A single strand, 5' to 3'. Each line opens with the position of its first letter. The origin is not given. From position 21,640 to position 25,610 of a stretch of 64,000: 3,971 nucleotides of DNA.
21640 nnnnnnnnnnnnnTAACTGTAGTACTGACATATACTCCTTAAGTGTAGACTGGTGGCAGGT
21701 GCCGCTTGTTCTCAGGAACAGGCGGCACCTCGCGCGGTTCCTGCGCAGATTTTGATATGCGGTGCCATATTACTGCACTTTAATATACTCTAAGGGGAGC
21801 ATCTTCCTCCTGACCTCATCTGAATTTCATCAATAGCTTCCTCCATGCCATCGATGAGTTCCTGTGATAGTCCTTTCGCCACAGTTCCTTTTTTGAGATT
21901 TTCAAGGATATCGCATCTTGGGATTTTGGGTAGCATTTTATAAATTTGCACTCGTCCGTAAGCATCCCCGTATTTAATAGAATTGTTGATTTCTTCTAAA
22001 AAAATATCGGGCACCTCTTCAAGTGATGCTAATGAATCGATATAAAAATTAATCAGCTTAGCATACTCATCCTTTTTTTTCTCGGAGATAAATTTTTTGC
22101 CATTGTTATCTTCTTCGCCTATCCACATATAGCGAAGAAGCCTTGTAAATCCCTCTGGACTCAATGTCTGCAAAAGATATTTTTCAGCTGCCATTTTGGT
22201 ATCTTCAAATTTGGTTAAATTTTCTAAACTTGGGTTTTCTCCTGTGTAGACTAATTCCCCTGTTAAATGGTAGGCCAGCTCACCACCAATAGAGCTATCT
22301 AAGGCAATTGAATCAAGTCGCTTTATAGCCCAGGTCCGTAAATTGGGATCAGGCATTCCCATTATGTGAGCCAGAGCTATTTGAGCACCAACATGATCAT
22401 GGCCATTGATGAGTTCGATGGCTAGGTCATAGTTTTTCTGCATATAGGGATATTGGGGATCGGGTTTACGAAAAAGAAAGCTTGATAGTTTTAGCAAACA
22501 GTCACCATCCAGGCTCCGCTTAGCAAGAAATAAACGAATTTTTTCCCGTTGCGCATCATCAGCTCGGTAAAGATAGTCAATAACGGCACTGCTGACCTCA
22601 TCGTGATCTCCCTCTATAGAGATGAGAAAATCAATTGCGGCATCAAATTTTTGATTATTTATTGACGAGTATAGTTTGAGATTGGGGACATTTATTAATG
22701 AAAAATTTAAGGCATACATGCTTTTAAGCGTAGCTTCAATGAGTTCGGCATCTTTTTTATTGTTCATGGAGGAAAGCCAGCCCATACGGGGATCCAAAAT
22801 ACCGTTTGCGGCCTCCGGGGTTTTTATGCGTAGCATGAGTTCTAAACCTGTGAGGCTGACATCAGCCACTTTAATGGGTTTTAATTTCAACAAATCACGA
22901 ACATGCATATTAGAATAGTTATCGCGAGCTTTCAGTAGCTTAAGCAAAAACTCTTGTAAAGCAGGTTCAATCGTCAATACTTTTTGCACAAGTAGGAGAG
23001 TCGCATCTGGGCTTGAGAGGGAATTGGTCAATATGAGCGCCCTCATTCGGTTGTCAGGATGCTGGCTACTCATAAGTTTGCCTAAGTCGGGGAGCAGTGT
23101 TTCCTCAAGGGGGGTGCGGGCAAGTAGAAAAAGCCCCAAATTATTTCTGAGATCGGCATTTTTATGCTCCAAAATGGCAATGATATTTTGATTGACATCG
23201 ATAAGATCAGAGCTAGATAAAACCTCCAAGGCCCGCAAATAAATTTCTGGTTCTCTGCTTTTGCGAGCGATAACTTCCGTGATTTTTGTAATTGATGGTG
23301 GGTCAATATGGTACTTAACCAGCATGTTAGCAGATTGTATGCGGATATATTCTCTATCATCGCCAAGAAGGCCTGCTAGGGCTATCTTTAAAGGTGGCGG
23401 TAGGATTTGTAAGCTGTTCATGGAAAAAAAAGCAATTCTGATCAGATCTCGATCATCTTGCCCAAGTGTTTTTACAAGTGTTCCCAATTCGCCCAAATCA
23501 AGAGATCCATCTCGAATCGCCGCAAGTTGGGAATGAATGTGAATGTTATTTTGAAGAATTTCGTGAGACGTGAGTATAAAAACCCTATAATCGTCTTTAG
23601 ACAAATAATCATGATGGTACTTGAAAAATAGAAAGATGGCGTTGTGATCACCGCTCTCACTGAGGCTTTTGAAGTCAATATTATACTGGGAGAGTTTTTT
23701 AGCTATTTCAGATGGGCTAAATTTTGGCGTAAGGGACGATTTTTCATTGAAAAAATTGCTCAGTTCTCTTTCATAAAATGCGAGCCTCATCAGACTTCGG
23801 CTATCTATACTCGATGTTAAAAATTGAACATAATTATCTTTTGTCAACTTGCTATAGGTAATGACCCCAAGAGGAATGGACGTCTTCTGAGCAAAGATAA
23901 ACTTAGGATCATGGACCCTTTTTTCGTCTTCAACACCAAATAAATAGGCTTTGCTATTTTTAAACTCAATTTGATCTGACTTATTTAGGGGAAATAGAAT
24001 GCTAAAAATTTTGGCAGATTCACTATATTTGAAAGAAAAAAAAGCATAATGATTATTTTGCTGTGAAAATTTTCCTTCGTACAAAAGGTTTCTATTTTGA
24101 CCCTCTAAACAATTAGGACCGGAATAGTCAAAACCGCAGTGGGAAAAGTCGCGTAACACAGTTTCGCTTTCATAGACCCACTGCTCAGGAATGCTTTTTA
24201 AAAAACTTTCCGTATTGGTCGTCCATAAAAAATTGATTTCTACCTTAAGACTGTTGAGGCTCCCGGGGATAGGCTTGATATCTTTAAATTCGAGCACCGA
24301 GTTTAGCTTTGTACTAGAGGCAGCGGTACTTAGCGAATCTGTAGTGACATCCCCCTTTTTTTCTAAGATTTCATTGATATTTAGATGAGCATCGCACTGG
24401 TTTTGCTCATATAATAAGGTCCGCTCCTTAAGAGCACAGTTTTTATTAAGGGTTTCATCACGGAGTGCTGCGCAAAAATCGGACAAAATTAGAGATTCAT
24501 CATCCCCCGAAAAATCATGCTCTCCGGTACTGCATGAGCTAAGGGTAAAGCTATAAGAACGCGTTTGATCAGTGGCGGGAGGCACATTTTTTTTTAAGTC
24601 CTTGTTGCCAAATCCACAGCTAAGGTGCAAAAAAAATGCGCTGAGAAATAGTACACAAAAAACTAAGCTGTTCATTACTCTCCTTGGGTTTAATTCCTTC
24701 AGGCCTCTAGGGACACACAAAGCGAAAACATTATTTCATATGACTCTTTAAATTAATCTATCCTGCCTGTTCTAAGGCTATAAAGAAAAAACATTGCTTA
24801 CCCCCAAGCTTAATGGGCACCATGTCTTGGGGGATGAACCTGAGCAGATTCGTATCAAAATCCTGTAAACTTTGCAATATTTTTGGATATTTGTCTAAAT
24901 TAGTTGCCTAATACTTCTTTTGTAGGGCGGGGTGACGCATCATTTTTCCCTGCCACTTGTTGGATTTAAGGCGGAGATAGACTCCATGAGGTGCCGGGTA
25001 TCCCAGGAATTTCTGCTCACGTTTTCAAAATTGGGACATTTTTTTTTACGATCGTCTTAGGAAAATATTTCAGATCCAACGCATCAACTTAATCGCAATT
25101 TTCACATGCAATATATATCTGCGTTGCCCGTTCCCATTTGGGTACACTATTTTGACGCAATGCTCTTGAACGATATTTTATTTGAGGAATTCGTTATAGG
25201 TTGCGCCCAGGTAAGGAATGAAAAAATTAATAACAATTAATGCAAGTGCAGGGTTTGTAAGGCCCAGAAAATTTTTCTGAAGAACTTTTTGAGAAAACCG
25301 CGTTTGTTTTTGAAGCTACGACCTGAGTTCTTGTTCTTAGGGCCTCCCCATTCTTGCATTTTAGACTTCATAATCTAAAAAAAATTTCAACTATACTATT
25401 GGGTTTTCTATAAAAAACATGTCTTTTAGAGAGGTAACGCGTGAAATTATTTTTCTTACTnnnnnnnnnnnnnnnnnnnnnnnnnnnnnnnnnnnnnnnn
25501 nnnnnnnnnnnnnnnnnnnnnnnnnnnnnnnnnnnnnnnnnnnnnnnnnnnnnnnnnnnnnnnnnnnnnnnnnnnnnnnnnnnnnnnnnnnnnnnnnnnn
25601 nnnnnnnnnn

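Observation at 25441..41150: Tandemly duplicated four-gene exported cassette (A-B-C-D twice) flanking an inverted vWA lipoprotein gene: candidate undescribed cell-wall-targeting system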

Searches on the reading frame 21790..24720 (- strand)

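Call 8: search_protein_families(library=pfam, proteins=[window:21790-24720:-], max_evalue=0.001)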
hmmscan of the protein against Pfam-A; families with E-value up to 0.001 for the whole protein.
window:21790-24720:- (976 aa): 1 family
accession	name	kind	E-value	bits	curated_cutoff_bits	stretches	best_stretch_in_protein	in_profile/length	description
PF13646.12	HEAT_2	-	7.4e-05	23.4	27.7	0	448-524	5-78/88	HEAT repeats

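Call 23: search_protein_families(library=ncbifam, proteins=[window:21790-24717:-], max_evalue=0.01)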
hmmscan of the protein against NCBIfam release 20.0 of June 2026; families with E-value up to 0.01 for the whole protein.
window:21790-24717:- (975 aa): 0 families

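Call 104: search_protein_families(library=padloc, proteins=[window:21790-24717:-], max_evalue=0.01)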
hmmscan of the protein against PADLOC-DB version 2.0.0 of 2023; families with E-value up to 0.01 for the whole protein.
window:21790-24717:- (975 aa): 0 families

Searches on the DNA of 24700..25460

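Call 92: search_rna_families(source=window, start=24700, end=25460, threshold=evalue, max_evalue=1)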
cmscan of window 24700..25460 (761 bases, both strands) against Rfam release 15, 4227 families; matches with E-value up to 1: 0.
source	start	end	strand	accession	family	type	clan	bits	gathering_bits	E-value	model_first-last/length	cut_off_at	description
